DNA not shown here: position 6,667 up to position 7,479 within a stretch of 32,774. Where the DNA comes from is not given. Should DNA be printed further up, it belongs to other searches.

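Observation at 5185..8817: Candidate holin/endolysin-dependent export (type-10-like) or suicide module: leaderless peroxidase + DUF4157 protein + 3TM holin + SH3-amidase + small 2-TM protein, without any phage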

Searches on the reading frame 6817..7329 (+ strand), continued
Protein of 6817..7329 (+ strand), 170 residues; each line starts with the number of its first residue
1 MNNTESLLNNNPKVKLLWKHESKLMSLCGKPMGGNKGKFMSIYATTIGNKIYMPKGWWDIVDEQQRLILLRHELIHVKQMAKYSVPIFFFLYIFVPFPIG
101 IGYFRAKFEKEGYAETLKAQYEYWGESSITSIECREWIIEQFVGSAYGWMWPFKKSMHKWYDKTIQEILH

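Call 80: find_encoding_contigs(protein=P0134, flank=10000, max_places=2)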
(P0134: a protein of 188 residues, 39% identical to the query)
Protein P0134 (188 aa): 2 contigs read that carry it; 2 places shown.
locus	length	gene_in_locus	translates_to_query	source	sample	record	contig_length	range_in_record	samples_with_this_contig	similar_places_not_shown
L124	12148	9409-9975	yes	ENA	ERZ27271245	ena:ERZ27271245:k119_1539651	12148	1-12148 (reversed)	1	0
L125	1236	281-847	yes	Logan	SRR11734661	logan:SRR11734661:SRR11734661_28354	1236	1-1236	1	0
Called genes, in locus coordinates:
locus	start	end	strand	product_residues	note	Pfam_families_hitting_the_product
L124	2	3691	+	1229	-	?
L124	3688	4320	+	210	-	-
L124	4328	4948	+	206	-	-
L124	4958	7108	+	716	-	-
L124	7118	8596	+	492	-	-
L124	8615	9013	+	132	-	-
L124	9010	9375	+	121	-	-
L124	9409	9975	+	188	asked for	-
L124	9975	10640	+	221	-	PF18823:InPase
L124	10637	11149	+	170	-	-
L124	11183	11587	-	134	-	-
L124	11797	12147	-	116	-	?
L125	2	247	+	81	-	?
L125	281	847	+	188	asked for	-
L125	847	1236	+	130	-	?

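Call 94: fold_search(model_id=the predicted structure, library=viral)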
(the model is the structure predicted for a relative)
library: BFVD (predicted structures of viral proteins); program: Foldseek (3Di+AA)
matches with E <= 10: 42; with E <= 0.001: 0
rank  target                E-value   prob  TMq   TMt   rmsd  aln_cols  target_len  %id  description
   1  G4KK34                6.1e-01  0.38  0.24  0.24  14.2       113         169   20  (no name in the UniProt tables at hand)
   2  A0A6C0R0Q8            7.9e-01  0.69  0.44  0.45   8.1       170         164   12  Uncharacterized protein [Alteromonas phage vB_AmeM_PT11-V22]
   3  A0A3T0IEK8            8.7e-01  0.85  0.31  0.44   3.9        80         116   25  (no name in the UniProt tables at hand)
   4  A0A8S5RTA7            1.5e+00  0.14  0.30  0.07  13.6       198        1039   13  Uncharacterized protein [Siphoviridae sp. gcode 4]
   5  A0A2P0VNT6            1.8e+00  0.85  0.22  0.16   1.0        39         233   31  Uncharacterized protein [Tetraselmis virus 1]
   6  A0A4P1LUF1            2.1e+00  0.07  0.17  0.18  11.2       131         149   10  (no name in the UniProt tables at hand)
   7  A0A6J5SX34            3.0e+00  0.60  0.28  0.19   3.4        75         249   13  Metallopeptidase domain containing protein [uncultured Caudovirales phage]
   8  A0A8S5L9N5            3.5e+00  0.20  0.43  0.42   9.2       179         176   18  Uncharacterized protein [Myoviridae sp. ctPuP5]
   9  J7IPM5                4.3e+00  0.08  0.23  0.15   9.2       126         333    8  2C protein (Fragment) [Duck hepatitis A virus type 1]
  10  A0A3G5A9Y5            4.3e+00  0.04  0.16  0.09  16.6       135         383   14  Uncharacterized protein [Hyperionvirus sp.]
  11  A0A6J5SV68            4.5e+00  0.04  0.21  0.16   9.5       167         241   11  Uncharacterized protein [uncultured Caudovirales phage]
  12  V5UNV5                4.7e+00  0.14  0.34  0.37   9.6       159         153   14  Putative metallopeptidase domain-containing protein [Shigella phage pSb-1]
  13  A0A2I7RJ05            4.7e+00  0.12  0.30  0.12  10.3       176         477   13  von Willebrand factor type A [Vibrio phage 1.188.A._10N.286.51.A6]
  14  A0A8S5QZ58            5.0e+00  0.03  0.16  0.09  12.6       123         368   15  Uncharacterized protein [Siphoviridae sp. ctoiA13]
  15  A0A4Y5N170            5.2e+00  0.18  0.32  0.38  12.1        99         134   13  Holin [Lactococcus phage CHPC971]
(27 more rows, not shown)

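Call 97: search_protein_families(library=pfam, proteins=[L006:6568-7764:+, L006:5751-6413:+, L122:5277-6536:+, L122:6576-7085:+, L122:7510-8286:+, L124:4958-7108:+, L124:2-3691:+], max_evalue=0.01)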
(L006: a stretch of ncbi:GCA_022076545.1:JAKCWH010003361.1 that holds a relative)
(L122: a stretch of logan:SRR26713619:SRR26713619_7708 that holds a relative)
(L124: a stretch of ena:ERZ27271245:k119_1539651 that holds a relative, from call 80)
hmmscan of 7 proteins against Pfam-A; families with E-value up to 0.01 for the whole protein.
L006:6568-7764:+ (398 aa): 0 families

L006:5751-6413:+ (220 aa): 1 family
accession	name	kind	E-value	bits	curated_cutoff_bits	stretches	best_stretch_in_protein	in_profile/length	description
PF09361.15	Phasin_2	-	0.00074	20.1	24.9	1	103-193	4-99/100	Phasin protein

L122:5277-6536:+ (419 aa): 0 families

L122:6576-7085:+ (169 aa): 0 families

L122:7510-8286:+ (258 aa): 1 family
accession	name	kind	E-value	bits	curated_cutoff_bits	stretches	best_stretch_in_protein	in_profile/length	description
PF20479.3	TMEM128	-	0.0044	17.9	23.9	1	65-151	7-98/124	TMEM128 protein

L124:4958-7108:+ (716 aa): 0 families

L124:2-3691:+ (1229 aa): 2 families
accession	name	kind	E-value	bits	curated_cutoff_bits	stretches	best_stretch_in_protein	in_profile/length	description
PF18911.6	PKD_4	-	8.9e-07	29.3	27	1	179-223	1-45/85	PKD domain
PF22352.2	K319L-like_PKD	-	0.004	17.6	27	0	186-224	1-40/84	K319L-like, PKD domain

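Call 111: search_dna_similar(query=L017:10511-13141:+, collection=phages, mode=protein, max_evalue=0.001, max_rows=8)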
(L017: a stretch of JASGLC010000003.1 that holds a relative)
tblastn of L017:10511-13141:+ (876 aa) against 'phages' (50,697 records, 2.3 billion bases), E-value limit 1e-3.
Records with a match: 41; places in all: 41; records where one place covers at least 80% of the query: 0.
Best place of each record, by identity: <60% 41.
By first word of the organism name: Prevotella 15; uncultured 6; Listeria 4; Acinetobacter 4; Bacteriophage 4; Salmonella 3; Escherichia 1; Pseudomonas 1; Enterococcus 1; Staphylococcus 1; and 1 more.
By host as written in the record: - 15; Prevotella sp. 15; Listeria monocytogenes 4; Salmonella enterica subsp. enterica serovar Kentucky 2; Escherichia coli O157:H7 ATCC 43895 1; Homo sapiens 1; Pseudomonas aeruginosa 1; Enterococcus faecalis 1; and 1 more.
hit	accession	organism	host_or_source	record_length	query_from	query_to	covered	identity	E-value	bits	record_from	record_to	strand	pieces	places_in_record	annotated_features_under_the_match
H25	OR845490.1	Escherichia phage ECO95 1-6-1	Escherichia coli O157:H7 ATCC 43895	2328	5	864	57%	43.5%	1e-86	403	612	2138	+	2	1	record has no annotation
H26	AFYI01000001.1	Salmonella enterica subsp. enterica serovar Infantis str. ...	Homo sapiens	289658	5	864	57%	43.5%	5e-83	403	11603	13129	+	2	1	chaperone protein DnaK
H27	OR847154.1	Listeria phage LM 4-11-1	Listeria monocytogenes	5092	5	865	57%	41.9%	1e-69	346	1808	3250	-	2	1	record has no annotation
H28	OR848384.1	Listeria phage LM 4-14-1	Listeria monocytogenes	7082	5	865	57%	41.9%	1e-69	346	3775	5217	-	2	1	record has no annotation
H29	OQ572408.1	Pseudomonas phage Y6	Pseudomonas aeruginosa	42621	5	864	57%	41.5%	1e-79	382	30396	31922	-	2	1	record has no annotation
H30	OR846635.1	Enterococcus phage Efs 1-1-1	Enterococcus faecalis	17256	5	865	57%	41.3%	6e-68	339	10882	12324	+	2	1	record has no annotation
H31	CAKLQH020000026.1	Acinetobacter phage MD-2021a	not known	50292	5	866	57%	41.2%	1e-76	367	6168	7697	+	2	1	dnaK: chaperone protein DnaK (Heat shock protein 70) (Heat shock 70 ...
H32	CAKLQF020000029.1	Acinetobacter phage MD-2021a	not known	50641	5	866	57%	41.2%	1e-76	367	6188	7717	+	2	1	dnaK: chaperone protein DnaK (Heat shock protein 70) (Heat shock 70 ...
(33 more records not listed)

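Call 112: search_dna_similar(query=L017:5446-7857:+, collection=phages, mode=protein, max_evalue=0.001, max_rows=8)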
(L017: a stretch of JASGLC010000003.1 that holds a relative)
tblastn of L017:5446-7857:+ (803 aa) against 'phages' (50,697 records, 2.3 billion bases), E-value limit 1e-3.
No match.
